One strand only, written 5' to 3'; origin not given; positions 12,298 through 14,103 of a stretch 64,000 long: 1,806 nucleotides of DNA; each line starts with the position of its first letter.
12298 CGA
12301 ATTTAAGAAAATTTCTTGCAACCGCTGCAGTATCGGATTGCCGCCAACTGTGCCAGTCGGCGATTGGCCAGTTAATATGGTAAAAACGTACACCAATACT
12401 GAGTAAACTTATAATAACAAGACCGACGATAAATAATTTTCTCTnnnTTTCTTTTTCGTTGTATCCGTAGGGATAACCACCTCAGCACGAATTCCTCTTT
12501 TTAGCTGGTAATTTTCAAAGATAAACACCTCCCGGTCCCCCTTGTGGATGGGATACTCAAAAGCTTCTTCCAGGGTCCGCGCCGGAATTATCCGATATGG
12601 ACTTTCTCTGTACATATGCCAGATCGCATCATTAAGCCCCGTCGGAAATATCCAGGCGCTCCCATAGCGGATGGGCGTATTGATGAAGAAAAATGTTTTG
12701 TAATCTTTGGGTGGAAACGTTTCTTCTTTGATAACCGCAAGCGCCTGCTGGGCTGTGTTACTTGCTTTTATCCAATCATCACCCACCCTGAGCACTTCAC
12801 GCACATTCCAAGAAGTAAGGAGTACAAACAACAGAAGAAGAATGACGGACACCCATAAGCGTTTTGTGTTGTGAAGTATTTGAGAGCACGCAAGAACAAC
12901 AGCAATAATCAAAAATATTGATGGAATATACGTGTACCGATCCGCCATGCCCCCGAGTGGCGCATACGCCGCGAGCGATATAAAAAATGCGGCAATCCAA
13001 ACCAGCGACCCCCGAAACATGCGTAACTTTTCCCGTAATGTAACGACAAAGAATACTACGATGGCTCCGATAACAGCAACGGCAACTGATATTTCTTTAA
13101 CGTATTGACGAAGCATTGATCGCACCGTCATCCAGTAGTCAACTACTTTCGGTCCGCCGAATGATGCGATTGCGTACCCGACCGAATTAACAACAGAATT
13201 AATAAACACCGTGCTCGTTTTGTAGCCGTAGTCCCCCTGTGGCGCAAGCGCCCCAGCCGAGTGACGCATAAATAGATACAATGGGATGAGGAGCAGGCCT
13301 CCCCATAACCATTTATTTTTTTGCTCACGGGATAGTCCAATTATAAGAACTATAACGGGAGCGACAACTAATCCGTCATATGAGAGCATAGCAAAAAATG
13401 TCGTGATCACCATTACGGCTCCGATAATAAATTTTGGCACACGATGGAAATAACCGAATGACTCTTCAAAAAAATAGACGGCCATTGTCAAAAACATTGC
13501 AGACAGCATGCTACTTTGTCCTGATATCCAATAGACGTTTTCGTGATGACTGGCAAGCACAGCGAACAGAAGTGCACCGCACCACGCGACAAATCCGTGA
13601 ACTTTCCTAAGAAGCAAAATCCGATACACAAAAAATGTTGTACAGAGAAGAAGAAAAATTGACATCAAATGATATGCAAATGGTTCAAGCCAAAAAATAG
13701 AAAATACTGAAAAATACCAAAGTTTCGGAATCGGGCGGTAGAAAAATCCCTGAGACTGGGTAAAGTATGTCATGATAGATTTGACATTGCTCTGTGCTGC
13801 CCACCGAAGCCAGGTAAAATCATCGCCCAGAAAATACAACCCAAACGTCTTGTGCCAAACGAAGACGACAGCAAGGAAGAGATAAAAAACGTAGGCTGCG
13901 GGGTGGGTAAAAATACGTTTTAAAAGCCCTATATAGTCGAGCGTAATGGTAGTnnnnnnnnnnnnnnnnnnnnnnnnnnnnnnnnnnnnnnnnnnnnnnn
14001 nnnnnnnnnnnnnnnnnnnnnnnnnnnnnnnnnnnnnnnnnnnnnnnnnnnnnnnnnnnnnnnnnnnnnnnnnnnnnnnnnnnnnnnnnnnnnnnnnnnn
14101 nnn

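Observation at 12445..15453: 1002-aa fusion of an O-antigen ligase/polymerase-like (Wzy_C) module with a second GT-C-like membrane module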

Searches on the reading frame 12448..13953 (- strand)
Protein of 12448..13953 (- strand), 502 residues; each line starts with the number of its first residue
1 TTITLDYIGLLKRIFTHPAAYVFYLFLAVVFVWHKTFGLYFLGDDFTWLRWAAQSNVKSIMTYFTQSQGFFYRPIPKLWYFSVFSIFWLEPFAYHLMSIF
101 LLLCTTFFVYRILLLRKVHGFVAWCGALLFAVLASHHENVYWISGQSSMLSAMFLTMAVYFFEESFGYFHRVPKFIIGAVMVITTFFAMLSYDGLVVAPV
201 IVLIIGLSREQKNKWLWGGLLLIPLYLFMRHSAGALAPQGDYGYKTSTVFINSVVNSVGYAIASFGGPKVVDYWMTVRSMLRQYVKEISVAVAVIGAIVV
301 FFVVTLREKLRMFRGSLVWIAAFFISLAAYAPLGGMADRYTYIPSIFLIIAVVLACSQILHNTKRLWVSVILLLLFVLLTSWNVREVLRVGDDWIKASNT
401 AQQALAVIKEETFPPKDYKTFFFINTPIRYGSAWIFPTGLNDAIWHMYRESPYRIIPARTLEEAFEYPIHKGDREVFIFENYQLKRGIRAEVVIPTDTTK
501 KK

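Call 7: search_protein_families(library=pfam, proteins=[window:12448-13953:-], max_evalue=10)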
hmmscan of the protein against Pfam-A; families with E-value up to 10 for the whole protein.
seq(502 aa): 0 families

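Call 36: search_solved_structures(query=A2, max_evalue=10, show_alignments=2)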
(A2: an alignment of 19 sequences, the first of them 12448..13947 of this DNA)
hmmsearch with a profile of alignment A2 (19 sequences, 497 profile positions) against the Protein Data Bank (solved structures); distinct sequences matched with E-value up to 10: 3.
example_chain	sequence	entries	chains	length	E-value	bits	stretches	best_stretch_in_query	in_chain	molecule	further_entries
8q7u_A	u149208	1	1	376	1.1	11.1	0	428-449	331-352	Photorhabdus luminescens subsp. laumondii TTO1 complete genome segment 3/17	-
5c9l_A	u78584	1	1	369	6.4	8.6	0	428-449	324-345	PLL lectin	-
5c9o_A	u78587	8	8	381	8.5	8.2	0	428-449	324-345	PLL lectin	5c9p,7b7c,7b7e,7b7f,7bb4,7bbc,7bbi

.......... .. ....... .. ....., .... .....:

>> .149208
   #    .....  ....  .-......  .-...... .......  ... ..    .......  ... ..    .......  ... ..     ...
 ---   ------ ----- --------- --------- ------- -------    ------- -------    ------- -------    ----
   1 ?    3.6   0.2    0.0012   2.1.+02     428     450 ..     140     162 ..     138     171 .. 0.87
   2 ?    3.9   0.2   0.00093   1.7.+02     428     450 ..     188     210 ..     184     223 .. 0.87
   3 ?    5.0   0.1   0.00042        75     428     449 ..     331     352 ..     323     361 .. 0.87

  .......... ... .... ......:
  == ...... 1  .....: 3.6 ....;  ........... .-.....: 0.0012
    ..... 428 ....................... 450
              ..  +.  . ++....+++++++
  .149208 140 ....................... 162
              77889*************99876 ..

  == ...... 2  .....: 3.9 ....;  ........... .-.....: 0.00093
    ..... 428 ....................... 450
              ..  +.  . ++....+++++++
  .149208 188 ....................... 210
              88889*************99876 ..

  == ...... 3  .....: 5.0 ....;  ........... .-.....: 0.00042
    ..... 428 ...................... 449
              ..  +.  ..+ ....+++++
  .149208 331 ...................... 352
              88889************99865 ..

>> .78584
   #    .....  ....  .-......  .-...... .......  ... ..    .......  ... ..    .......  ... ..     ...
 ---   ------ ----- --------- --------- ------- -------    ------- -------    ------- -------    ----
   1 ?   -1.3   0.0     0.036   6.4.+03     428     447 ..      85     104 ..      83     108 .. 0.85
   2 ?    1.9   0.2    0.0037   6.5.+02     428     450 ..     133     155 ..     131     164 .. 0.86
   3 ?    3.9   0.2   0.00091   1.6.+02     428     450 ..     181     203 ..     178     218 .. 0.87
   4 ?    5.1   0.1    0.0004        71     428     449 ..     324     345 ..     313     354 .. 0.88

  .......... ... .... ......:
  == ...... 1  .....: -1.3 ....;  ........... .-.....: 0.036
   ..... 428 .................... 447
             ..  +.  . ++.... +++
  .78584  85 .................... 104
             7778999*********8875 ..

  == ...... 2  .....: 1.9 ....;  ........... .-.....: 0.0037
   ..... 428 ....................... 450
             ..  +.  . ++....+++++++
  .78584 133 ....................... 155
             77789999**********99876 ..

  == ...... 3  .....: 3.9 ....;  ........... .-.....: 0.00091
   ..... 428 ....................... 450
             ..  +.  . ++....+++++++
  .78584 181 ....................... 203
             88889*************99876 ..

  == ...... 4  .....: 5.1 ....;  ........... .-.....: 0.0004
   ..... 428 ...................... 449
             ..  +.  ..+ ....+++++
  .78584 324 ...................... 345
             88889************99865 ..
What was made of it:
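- On Oligosaccharyltransferases PglB/STT3/AglB (GT66): The profile finds no sequence match to PDB OSTs (call 36).
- Closest known: PglB / STT3 / AglB oligosaccharyltransferases. Different: There is no sequence similarity to them (call 36).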

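Call 42: predict_structure(alignment_id=A2)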
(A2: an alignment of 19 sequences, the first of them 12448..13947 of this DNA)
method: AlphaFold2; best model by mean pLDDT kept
length: 500 residues; sequences in the alignment: 19
mean_pLDDT: 89.0   pTM: 0.88
mean pLDDT of the five models: 89.0, 88.4, 87.5, 86.4, 83.8
residues with pLDDT >= 90: 299; 70-90: 169; 50-70: 25; < 50: 7
segments of 3 or more residues with pLDDT < 50: 239-241, 497-500
pLDDT, mean of each block of 10 residues (from residue 1): 75 88 97 94 87 88 74 92 89 96 98 94 97 95 94 97 91 92 95 91 92 89 91 64 73 91 91 87 85 91 89 94 89 85 97 93 91 97 96 95 92 89 90 82 87 91 89 92 81 50
secondary structure, 60 per line:
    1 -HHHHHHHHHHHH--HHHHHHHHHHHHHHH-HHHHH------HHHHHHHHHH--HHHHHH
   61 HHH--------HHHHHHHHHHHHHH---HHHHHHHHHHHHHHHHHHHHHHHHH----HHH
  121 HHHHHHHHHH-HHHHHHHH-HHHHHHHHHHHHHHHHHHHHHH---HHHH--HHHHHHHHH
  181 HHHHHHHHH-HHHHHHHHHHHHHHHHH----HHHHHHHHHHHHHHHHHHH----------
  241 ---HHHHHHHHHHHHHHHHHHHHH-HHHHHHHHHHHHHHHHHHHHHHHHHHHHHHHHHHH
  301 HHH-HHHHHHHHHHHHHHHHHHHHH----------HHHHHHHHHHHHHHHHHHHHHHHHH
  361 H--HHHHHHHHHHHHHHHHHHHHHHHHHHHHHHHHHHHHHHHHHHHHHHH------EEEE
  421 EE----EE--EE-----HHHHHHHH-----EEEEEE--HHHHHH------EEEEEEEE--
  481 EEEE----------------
elements in order: H2-13 H16-30 H32-36 H43-52 H55-63 H72-85 H89-113 H118-130 H132-139 H141-162 H166-169 H172-189 H191-207 H212-230 H244-264 H266-303 H305-325 H336-361 H364-410 E417-422 H438-445 E451-456 H459-464 E471-478 E481-484
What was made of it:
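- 12448..13902 (-): C module, aa 518-1002: GT-C-fold (GT-CA-like) glycosyltransferase, unclassified in Pfam, distantly related to PMT_2. The model has pLDDT 89 and pTM 0.88 (call 42).
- On GT-CA glycosyltransferases (PMT_2/PMT/ArnT type; GT39, GT83): The C-half model has pLDDT 89 and pTM 0.88 (call 42).
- On Oligosaccharyltransferases PglB/STT3/AglB (GT66): The C-terminal soluble domain is about 90 aa (call 42).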

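Call 44: fold_search(model_id=the predicted structure, library=pdb)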
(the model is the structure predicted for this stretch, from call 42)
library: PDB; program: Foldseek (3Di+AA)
matches with E <= 10: 268; with E <= 0.001: 10
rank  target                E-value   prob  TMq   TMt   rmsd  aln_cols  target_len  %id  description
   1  6gxc_A                7.5e-05  1.00  0.49  0.37   8.2       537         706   13  Bacterial oligosaccharyltransferase PglB in complex with an inhibitory peptide and a reactive lipid-linked oligosaccha (released 2018-11-14)
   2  5ogl_A                2.5e-04  1.00  0.47  0.36   9.8       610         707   13  Structure of bacterial oligosaccharyltransferase PglB in complex with an acceptor peptide and an lipid-linked oligosac (released 2017-10-25)
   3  8agc_A                2.6e-04  1.00  0.44  0.33  16.0       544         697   11  Structure of yeast oligosaccharylransferase complex with lipid-linked oligosaccharide and non-acceptor peptide bound (released 2022-12-07)
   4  7oci_F                3.6e-04  1.00  0.44  0.36  13.2       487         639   10  Cryo-EM structure of yeast Ost6p containing oligosaccharyltransferase complex (released 2022-02-16)
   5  6ftg_5                5.6e-04  1.00  0.49  0.40  15.2       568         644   13  Subtomogram average of OST-containing ribosome-translocon complexes from canine rough microsomal membranes (released 2018-03-21)
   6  6s7o_A                6.1e-04  1.00  0.45  0.36  15.1       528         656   10  Cryo-EM structure of human oligosaccharyltransferase complex OST-A (released 2019-12-18)
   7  8age_A                6.3e-04  1.00  0.44  0.36  13.6       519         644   11  Structure of yeast oligosaccharylransferase complex with acceptor peptide bound (released 2022-12-07)
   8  9s6t_A                7.5e-04  1.00  0.49  0.51   7.3       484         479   12  Ternary cryo-EM structure of chicken ALG12 with Dol25-PP-GlcNAc2Man7, Dol25-P-Man, and Fab (released 2026-03-18)
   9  3rce_A                7.9e-04  1.00  0.39  0.30  10.2       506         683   10  Bacterial oligosaccharyltransferase PglB (released 2011-06-15)
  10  3waj                  8.9e-04  1.00  0.45  0.30  14.4       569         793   13  Crystal structure of the Archaeoglobus fulgidus oligosaccharyltransferase (O29867_ARCFU) complex with Zn and sulfate (released 2013-10-30)
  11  5gmy_A                1.3e-03  1.00  0.45  0.29  15.0       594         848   14  Crystal structure of the Archaeoglobus fulgidus oligosaccharyltransferase (O29867_ARCFU) tethered with an acceptor pep (released 2017-02-01)
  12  6s7t_A                1.5e-03  1.00  0.46  0.34  15.2       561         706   11  Cryo-EM structure of human oligosaccharyltransferase complex OST-B (released 2019-12-18)
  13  5f15                  3.0e-03  1.00  0.48  0.45  10.3       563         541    9  Crystal Structure of ArnT from Cupriavidus metallidurans bound to Undecaprenyl phosphate (released 2016-02-17)
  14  6c26_A                4.0e-03  1.00  0.43  0.35  11.9       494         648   10  The Cryo-EM structure of a eukaryotic oligosaccharyl transferase complex (released 2018-01-31)
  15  8pn9_A                7.6e-03  1.00  0.47  0.38  14.5       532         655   10  Structure of human oligosaccharyltransferase OST-A complex bound to NGI-1 (released 2024-05-08)
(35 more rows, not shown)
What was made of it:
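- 12448..13902 (-): The top 26 Foldseek hits are all GT-C enzymes (call 44).
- On GT-CA glycosyltransferases (PMT_2/PMT/ArnT type; GT39, GT83): Probability is 1.0 for the top 25 (0.72 for AftA), TMq 0.30-0.49 (call 44).
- Closest known: PglB / STT3 / AglB oligosaccharyltransferases. Same: They are the best-scoring fold matches of the C module (E 7.5e-5 to 9e-4, TMq 0.39-0.49, call 44).
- pLDDT 89; the top 26 PDB hits are all GT-C enzymes, with probability 1.0 for the top 25 (0.72 for AftA) and TM 0.30-0.51 (calls 42, 44). E-values and TM-scores for ArnT, PMT and ALG12 are similar to those for the OSTs (call 44).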

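Call 45: search_protein_representatives(alignment_id=A2)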
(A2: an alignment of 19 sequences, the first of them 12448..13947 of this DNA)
Query: 19 sequences, 497 profile positions. Proteins with E-value up to 0.001 (for the whole library): 42848; up to 1e-10: 7550; up to 1e-30: 116. The best 150 are listed.
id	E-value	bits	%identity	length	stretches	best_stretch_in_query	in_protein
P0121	3.4e-173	593.4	-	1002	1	2-495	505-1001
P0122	3.5e-167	573.5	-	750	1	2-495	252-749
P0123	1.1e-166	571.9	-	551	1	3-493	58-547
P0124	1.1e-164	565.3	-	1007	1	4-493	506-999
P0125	4.9e-135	467.5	-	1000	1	3-493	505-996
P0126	2.3e-132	458.6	-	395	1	101-493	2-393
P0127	3.9e-131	454.6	-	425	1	23-403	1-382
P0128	4.2e-130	451.2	-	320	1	180-495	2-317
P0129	1.3e-115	403.5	-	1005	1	9-474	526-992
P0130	3.6e-115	401.9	-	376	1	120-490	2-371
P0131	8.9e-113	394.1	-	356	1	9-359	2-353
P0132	2.4e-111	389.4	-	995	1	6-484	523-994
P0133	1.9e-110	386.4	-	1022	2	6-492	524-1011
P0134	8.0e-108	377.7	-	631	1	3-484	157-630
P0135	2.4e-105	369.6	-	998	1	3-484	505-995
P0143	1.1e-92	327.8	-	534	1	3-478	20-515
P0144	1.9e-92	327.0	-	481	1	18-462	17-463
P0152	1.2e-89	317.8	-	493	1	7-475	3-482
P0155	3.1e-88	313.1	-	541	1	4-491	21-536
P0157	1.9e-87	310.5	-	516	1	8-480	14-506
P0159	4.8e-85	302.6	-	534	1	3-477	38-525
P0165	5.6e-83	295.8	-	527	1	16-489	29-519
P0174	7.7e-76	272.2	-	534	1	8-486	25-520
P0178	2.5e-70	254.1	-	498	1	19-467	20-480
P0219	4.6e-41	157.5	-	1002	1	9-486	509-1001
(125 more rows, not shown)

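Call 47: search_protein_families(library=pfam, alignment_id=A3, max_evalue=0.01)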
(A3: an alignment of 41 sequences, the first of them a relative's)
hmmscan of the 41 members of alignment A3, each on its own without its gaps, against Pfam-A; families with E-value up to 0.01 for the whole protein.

A. member 1, P0143 (534 aa): 0 families

B. families by the number of members that match (of 41 scanned): 5 families
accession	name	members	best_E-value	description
PF13231.12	PMT_2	4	7.1e-10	Dolichyl-phosphate-mannose-protein mannosyltransferase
PF14264.12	Glucos_trans_II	1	4.8e-05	Glucosyl transferase GtrII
PF17555.7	TssN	1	0.00015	Type VI secretion system, TssN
PF02366.24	PMT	1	0.00037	Dolichyl-phosphate-mannose-protein mannosyltransferase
PF06127.16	Mpo1-like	1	0.0033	2-hydroxy-palmitic acid dioxygenase Mpo1-like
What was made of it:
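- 12448..13902 (-): The profile finds stand-alone relatives, of which 4/41 hit PMT_2, 1 PMT and 1 GtrII (calls 45, 47).
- On GT-CA glycosyltransferases (PMT_2/PMT/ArnT type; GT39, GT83): Among stand-alone homologs found with the C-half profile, 4/41 hit PMT_2 (best 7e-10), 1 PMT and 1 GtrII (calls 45, 47).
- Closest known: ArnT / PMT / GtrC-type GT-CA enzymes. Same: Stand-alone relatives reach these Pfam families (calls 44, 47).
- The profile search gives 42,848 hits, including complete stand-alone proteins, some of which reach PMT_2, PMT or GtrII (calls 45, 47). PMT-like relatives of the C module (call 47). The sequence-level relatives are PMT_2, PMT and GtrII, which use lipid-P-monosaccharides (call 47).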

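Call 48: find_encoding_contigs(protein=P0152, flank=6000, max_places=3)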
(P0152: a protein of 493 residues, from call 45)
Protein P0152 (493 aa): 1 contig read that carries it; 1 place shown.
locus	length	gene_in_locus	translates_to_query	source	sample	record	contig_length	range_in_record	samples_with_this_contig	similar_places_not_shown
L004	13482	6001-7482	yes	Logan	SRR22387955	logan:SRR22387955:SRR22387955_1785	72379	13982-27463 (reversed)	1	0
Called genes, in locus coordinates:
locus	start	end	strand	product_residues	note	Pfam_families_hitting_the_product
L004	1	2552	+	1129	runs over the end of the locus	-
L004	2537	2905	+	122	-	-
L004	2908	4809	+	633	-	-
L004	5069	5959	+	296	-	PF00535:Glycos_transf_2, PF10111:Glyco_tranf_2_2, PF13641:Glyco_tranf_2_3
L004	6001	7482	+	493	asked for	-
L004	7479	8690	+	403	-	PF13439:Glyco_transf_4, PF00534:Glycos_transf_1 (weak), PF13692:Glyco_trans_1_4, PF13524:Glyco_trans_1_2 (weak)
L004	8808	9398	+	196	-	PF00702:Hydrolase (weak), PF08645:PNK3P (weak), PF13419:HAD_2 (weak), PF13242:Hydrolase_like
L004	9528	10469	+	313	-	PF00535:Glycos_transf_2, PF10111:Glyco_tranf_2_2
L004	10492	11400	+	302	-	PF00005:ABC_tran, PF13304:AAA_21 (faint)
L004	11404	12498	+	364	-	PF12698:ABC2_membrane_3, PF01061:ABC2_membrane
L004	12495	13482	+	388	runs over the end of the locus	PF12698:ABC2_membrane_3, PF12679:ABC2_membrane_2 (weak), PF01061:ABC2_membrane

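Call 49: find_encoding_contigs(protein=P0157, flank=6000, max_places=3)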
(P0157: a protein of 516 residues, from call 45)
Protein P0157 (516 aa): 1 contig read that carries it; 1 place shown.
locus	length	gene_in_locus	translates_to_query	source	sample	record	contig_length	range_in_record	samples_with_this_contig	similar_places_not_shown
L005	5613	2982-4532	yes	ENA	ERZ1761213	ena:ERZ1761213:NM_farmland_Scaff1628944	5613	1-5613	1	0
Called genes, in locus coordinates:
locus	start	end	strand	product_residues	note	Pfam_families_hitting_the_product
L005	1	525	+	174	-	?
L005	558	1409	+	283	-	PF00535:Glycos_transf_2, PF10111:Glyco_tranf_2_2, PF13641:Glyco_tranf_2_3, PF13506:Glyco_transf_21 (weak), PF13632:Glyco_trans_2_3, PF02709:Glyco_transf_7C (weak)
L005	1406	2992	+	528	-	PF04932:Wzy_C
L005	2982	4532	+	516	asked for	-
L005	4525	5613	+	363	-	?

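Call 51: find_encoding_contigs(protein=P0155, flank=6000, max_places=2)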
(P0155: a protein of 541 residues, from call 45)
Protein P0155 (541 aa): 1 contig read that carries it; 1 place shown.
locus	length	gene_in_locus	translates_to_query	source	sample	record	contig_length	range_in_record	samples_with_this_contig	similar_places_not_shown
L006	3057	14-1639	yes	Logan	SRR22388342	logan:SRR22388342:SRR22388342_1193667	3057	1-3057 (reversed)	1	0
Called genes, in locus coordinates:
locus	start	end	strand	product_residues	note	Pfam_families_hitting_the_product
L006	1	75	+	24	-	?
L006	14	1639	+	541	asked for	-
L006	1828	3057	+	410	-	?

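Call 52: find_encoding_contigs(protein=P0143, flank=6000, max_places=2)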
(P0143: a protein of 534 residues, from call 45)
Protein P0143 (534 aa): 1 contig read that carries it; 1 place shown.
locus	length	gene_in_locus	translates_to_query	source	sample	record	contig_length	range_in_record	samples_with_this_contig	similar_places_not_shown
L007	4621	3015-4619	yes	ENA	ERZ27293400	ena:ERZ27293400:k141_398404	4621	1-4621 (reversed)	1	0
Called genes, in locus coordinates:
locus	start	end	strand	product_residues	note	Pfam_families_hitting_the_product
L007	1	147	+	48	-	?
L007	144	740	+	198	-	PF25087:GMPPB_C (faint), PF25084:LbH_EIF2B (weak), PF00132:Hexapep, PF14602:Hexapep_2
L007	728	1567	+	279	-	PF00535:Glycos_transf_2, PF10111:Glyco_tranf_2_2, PF13641:Glyco_tranf_2_3, PF13632:Glyco_trans_2_3, PF02709:Glyco_transf_7C (weak)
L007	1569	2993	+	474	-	PF04932:Wzy_C (weak)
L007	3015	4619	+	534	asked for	?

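Call 68: find_encoding_contigs(protein=P0159, flank=5000, max_places=2)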
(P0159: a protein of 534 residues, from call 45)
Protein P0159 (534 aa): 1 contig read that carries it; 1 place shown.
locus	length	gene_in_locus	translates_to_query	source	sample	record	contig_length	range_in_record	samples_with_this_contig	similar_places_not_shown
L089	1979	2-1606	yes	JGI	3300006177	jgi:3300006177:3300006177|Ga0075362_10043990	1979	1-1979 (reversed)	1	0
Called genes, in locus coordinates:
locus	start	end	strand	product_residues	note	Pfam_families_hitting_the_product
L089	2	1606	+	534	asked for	?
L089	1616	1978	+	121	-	?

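Call 69: find_encoding_contigs(protein=P0165, flank=5000, max_places=2)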
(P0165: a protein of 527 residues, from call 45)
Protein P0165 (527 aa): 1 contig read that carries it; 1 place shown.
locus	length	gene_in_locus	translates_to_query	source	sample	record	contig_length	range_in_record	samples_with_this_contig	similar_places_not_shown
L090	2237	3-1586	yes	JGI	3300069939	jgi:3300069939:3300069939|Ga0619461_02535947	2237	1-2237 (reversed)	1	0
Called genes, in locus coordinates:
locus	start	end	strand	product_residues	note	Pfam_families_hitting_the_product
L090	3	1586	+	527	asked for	?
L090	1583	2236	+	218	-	?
